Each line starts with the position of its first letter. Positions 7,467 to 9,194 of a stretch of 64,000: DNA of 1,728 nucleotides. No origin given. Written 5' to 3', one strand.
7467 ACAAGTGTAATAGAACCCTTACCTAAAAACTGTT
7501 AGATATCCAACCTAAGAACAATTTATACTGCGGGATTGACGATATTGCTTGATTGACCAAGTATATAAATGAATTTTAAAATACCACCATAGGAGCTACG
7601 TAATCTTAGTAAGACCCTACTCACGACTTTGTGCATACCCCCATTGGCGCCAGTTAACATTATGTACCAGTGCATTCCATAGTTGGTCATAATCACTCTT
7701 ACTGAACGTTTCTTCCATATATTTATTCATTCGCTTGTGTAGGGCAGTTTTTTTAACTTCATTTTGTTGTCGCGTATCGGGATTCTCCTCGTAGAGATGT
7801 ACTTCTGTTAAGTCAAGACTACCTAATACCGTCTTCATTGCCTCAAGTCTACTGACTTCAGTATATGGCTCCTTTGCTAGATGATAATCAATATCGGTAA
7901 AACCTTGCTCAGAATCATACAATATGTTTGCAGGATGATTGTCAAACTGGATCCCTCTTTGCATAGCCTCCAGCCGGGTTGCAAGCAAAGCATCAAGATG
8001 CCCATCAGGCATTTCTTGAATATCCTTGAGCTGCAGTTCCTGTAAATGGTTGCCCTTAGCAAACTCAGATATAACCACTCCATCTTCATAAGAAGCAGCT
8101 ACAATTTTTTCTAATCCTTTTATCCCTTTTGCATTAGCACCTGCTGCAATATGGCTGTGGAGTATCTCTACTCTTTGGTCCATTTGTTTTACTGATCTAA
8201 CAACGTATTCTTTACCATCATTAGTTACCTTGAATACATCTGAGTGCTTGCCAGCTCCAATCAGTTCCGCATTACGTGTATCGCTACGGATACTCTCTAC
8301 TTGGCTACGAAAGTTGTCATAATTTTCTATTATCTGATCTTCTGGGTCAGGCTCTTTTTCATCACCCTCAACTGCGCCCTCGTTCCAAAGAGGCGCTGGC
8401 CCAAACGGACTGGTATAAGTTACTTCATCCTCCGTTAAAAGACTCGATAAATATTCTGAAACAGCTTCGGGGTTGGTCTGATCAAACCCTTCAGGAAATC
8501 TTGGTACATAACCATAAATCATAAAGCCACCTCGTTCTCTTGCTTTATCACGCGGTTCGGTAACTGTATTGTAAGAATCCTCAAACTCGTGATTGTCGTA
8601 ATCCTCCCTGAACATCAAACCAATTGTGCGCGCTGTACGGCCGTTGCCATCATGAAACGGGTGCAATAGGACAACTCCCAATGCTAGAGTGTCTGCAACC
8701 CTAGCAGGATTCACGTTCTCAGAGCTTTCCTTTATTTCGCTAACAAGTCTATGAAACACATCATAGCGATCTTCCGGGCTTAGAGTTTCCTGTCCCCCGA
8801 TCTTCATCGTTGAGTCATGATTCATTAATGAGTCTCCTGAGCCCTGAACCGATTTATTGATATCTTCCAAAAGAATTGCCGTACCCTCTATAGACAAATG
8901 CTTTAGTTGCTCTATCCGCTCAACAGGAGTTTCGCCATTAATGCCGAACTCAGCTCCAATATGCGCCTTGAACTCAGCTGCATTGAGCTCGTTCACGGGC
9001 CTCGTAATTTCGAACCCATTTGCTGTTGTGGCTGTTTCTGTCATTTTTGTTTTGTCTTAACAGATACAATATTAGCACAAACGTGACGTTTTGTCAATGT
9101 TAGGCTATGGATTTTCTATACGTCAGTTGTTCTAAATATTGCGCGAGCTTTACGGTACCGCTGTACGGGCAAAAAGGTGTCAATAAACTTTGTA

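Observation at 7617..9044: Fusion of an intact Fic-motif domain to a protein-kinase-like domain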

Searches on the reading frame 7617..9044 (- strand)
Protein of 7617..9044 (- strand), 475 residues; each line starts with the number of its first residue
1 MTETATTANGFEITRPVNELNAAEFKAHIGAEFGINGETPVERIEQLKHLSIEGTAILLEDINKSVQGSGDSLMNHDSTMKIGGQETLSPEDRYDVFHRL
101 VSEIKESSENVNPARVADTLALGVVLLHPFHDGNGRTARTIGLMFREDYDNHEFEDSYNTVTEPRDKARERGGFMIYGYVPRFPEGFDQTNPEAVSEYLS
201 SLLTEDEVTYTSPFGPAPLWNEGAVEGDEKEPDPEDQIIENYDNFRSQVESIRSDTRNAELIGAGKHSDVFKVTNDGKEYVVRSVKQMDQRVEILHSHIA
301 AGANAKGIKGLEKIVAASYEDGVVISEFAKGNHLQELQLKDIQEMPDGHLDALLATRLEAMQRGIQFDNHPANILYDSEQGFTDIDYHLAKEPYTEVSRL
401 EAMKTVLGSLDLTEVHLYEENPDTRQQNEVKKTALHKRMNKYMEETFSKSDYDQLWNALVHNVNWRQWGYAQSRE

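Call 3: search_protein_families(library=pfam, proteins=[window:7617-9044:-], max_evalue=1)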
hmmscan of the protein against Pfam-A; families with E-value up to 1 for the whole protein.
window:7617-9044:- (475 aa): 2 families
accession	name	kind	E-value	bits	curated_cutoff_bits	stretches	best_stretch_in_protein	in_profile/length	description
PF02661.23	Fic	-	1e-06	29.9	24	1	94-144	40-91/93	Fic/DOC family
PF03109.22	ABC1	-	0.056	13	22.9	1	319-393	140-217/244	ABC1 atypical kinase-like domain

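Call 4: search_protein_families(library=ncbifam, proteins=[window:7617-9044:-], max_evalue=1)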
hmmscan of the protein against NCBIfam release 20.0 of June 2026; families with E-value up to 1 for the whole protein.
window:7617-9044:- (475 aa): 4 families
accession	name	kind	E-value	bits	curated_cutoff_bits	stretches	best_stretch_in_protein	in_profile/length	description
TIGR01550.1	DOC_P1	subfamily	0.0046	17.1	38.65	1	114-151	52-89/122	type II toxin-antitoxin system death-on-curing family toxin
TIGR02613.1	mob_myst_B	hypoth_equivalog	0.0059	16.5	124.4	1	119-151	114-146/186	mobile mystery protein B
NF041381.1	XopAC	subfamily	0.041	12.6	450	1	106-140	371-405/451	XopAC/AvrAC family type III secretion system effector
NF046030.1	ProtAdlyltaseSoFic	equivalog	0.063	12.2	550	1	127-145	192-210/361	protein adenylyltransferase Fic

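Call 5: search_solved_structures(query=window:7617-9044:-, max_evalue=10, show_alignments=3)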
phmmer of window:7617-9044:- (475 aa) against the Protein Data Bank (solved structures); distinct sequences matched with E-value up to 10: 25.
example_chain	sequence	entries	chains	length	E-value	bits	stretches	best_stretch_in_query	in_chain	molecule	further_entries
5jj6_A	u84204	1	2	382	0.0062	19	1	80-141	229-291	Adenosine monophosphate-protein transferase FICD homolog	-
5jj7_A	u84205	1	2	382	0.0062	19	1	80-141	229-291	Adenosine monophosphate-protein transferase FICD homolog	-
6i7i_A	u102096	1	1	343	0.065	15.6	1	99-141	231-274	Adenosine monophosphate-protein transferase FICD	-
6i7h_A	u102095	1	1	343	0.066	15.6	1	99-141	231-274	Adenosine monophosphate-protein transferase FICD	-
6i7g_A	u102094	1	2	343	0.067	15.6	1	99-141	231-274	Adenosine monophosphate-protein transferase FICD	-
4u04_A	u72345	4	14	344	0.067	15.5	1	99-141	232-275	Adenosine monophosphate-protein transferase FICD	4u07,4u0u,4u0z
6i7j_A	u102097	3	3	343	0.068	15.5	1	99-141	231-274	Adenosine monophosphate-protein transferase FICD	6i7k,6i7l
9yz5_A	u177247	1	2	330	0.07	15.5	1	99-141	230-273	Protein adenylyltransferase FICD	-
4u0s_A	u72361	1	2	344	0.075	15.4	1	99-141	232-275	Adenosine monophosphate-protein transferase FICD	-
6zmd_B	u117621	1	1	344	0.077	15.4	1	99-141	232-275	Protein adenylyltransferase FICD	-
3n3u_A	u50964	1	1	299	0.25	13.7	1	89-169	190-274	Adenosine monophosphate-protein transferase ibpA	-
6siu_A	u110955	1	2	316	0.32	13.3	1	89-168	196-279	Protein adenylyltransferase and cysteine protease IbpA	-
3uiu_A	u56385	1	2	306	0.41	13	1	254-293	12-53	Interferon-induced, double-stranded RNA-activated protein kinase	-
3cuc_A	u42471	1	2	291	0.68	12.2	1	110-141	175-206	Protein of unknown function with a Fic domain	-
8uqu_A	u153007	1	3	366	0.98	11.7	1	112-150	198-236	Fido domain-containing protein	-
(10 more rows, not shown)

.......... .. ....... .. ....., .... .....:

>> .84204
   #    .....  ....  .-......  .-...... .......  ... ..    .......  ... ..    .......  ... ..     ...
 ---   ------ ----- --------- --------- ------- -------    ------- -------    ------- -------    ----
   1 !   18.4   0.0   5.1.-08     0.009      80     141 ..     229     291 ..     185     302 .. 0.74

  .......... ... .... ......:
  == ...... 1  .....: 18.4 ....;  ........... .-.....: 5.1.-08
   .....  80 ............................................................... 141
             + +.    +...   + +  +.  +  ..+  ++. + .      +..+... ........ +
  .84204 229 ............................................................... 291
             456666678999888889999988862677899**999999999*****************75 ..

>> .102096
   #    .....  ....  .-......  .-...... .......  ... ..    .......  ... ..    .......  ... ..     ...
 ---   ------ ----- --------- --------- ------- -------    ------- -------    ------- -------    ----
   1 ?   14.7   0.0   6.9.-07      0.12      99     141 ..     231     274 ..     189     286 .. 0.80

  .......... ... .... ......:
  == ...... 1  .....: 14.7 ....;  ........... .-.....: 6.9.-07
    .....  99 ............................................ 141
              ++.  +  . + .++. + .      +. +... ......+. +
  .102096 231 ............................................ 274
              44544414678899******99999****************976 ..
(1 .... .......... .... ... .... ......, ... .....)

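Call 6: find_homologous_proteins(query=window:7617-9044:-, max_evalue=0.001)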
Query window:7617-9044:- (475 aa): 11 proteins with E <= 0.001 among 8000 candidates.
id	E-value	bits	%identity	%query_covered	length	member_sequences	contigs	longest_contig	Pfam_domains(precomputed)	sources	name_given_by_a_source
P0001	0.0e+0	1075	100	100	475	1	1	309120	PF02661.24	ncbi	-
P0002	8.7e-173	594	57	99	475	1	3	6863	PF02661.24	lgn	-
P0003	3.3e-172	592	57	98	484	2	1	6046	PF02661.24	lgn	-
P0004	9.7e-170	584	55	98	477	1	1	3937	PF02661.24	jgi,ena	-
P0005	5.0e-167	575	53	99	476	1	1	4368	PF02661.24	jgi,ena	-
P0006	1.9e-166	573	53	99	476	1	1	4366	PF02661.24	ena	-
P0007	1.7e-164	566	52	99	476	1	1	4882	PF02661.24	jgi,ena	-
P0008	1.3e-142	494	51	100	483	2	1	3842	PF02661.24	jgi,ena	-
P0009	5.3e-72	262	52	48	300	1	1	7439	-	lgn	-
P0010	1.4e-67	247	55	46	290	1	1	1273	PF02661.24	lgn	-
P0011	1.1e-34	138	37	51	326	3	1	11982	-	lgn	-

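Call 16: find_encoding_contigs(protein=P0001, flank=10000, max_places=4)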
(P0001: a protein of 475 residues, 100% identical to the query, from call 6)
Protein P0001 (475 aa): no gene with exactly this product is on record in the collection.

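Call 18: find_encoding_contigs(protein=P0011, flank=6000, max_places=3)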
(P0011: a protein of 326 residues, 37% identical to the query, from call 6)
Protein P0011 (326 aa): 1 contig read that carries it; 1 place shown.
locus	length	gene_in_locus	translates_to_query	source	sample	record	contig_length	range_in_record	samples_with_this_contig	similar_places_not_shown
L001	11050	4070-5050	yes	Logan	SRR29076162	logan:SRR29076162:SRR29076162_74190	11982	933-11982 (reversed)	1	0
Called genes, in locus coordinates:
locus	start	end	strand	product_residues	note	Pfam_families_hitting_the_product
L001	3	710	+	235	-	?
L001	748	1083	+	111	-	-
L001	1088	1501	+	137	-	PF01850:PIN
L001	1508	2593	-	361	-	PF01926:MMR_HSR1, PF02421:FeoB_N, PF06071:YchF-GTPase_C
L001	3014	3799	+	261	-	PF13847:Methyltransf_31 (weak), PF08241:Methyltransf_11, PF08242:Methyltransf_12 (weak), PF13649:Methyltransf_25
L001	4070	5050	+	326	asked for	-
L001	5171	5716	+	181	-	-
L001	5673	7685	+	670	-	-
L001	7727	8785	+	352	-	PF11104:PilM_2, PF14450:FtsA (weak)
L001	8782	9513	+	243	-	-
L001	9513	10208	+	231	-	-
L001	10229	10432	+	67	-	-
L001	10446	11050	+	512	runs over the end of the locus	?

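Call 19: find_encoding_contigs(protein=P0009, flank=6000, max_places=3)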
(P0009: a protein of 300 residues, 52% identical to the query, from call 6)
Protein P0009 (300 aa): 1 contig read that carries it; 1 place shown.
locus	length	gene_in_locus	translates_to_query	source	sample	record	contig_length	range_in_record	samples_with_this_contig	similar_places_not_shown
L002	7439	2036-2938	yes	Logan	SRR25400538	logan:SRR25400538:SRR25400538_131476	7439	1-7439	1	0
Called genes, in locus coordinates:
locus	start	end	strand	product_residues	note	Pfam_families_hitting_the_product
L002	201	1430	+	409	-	PF22694:CtpB_N-like (weak), PF00595:PDZ, PF13180:PDZ_2, PF17820:PDZ_6, PF03572:Peptidase_S41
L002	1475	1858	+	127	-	PF00072:Response_reg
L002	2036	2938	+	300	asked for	-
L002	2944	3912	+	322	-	-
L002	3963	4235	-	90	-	PF01016:Ribosomal_L27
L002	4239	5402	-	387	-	PF01555:N6_N4_Mtase (weak), PF01170:UPF0020, PF13847:Methyltransf_31 (weak)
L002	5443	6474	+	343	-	PF03706:LPG_synthase_TM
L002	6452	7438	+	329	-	?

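Call 20: find_encoding_contigs(protein=P0002, flank=6000, max_places=3)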
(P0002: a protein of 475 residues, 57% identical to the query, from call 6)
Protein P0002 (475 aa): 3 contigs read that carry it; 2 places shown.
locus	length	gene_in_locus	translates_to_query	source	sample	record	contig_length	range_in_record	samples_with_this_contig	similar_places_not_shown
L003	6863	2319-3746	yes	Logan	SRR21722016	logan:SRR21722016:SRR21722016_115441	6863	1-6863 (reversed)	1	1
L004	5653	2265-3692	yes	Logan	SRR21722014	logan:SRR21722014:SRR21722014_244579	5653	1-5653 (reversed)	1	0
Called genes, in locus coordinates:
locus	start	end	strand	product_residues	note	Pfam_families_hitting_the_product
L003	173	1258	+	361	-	PF00595:PDZ, PF13180:PDZ_2, PF17820:PDZ_6, PF03572:Peptidase_S41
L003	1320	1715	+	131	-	PF00072:Response_reg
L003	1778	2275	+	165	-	-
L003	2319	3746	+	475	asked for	PF02661:Fic (weak)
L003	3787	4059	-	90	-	PF01016:Ribosomal_L27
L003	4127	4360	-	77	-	-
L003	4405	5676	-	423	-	PF01170:UPF0020 (faint), PF13649:Methyltransf_25 (faint), PF13847:Methyltransf_31 (weak)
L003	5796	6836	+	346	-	PF03706:LPG_synthase_TM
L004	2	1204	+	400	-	?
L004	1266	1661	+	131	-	PF00072:Response_reg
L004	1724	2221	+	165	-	-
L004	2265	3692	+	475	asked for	PF02661:Fic (weak)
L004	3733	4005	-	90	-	PF01016:Ribosomal_L27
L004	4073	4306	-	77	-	-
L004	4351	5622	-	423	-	PF01170:UPF0020 (faint), PF13649:Methyltransf_25 (faint), PF13847:Methyltransf_31 (weak)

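Call 25: predict_structure(alignment_id=A1)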
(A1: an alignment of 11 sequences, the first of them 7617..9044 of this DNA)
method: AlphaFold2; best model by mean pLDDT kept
length: 475 residues; sequences in the alignment: 11
mean_pLDDT: 78.4   pTM: 0.53
mean pLDDT of the five models: 78.4, 78.1, 78.0, 77.2, 74.2
residues with pLDDT >= 90: 156; 70-90: 209; 50-70: 55; < 50: 55
segments of 3 or more residues with pLDDT < 50: 1-18, 68-79, 172-176, 213-230
pLDDT, mean of each block of 10 residues (from residue 1): 34 46 87 89 92 87 63 40 67 88 90 83 69 64 83 80 60 48 77 88 70 46 36 69 86 71 80 90 80 75 89 87 89 92 94 96 88 91 90 81 93 92 93 95 96 95 88 78
secondary structure, 60 per line:
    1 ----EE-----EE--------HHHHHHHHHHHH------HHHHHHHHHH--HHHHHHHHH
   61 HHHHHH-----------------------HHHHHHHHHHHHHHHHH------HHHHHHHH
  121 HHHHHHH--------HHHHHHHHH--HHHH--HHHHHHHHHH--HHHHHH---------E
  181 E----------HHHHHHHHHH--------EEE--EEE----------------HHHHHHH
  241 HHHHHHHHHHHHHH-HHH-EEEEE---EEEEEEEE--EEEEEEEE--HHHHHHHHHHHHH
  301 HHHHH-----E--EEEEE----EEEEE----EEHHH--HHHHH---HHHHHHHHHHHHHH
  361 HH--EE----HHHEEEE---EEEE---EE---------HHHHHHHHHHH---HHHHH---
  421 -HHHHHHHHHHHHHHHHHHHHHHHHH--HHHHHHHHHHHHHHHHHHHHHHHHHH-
elements in order: H22-33 H40-49 H52-66 H90-106 H113-127 H136-144 H147-150 H153-162 H165-170 H192-201 E210-212 E215-217 H234-254 E260-264 E268-275 E278-285 H288-305 E314-318 E323-327 H339-343 H347-362 E374-377 E381-384 H399-409 H413-417 H422-446 H449-474
